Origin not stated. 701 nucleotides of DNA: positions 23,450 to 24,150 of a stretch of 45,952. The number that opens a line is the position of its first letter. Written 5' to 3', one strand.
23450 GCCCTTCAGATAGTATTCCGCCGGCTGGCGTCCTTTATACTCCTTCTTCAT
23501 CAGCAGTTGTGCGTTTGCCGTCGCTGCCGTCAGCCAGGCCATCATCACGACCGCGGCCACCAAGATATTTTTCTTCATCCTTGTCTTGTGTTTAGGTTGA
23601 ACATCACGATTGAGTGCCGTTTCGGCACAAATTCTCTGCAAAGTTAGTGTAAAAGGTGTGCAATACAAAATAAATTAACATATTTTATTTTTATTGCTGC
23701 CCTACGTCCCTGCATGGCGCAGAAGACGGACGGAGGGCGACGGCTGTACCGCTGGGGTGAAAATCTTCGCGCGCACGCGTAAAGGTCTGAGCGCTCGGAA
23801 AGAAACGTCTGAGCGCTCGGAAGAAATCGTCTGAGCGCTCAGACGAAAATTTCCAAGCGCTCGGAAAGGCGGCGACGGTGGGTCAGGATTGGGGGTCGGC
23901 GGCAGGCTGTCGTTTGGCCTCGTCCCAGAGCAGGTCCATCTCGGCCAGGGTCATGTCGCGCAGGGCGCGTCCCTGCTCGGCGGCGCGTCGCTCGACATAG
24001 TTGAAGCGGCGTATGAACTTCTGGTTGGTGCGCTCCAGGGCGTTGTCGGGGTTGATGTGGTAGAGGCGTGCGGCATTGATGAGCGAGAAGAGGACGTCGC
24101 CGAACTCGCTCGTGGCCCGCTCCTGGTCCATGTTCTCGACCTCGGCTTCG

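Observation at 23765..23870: Copies are related end to end, occur in both orientations, and differ by whole 22-bp units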

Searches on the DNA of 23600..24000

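Call 58: search_rna_families(source=window, start=23600, end=24000, threshold=evalue, max_evalue=1)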
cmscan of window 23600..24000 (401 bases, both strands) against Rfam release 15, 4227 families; matches with E-value up to 1: 1.
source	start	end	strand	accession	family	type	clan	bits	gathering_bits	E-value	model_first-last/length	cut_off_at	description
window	23762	23876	+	RF00620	HCV_ARF_SL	Cis-reg;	-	21.5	42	0.094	1-136/136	no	Hepatitis C alternative reading frame stem-loop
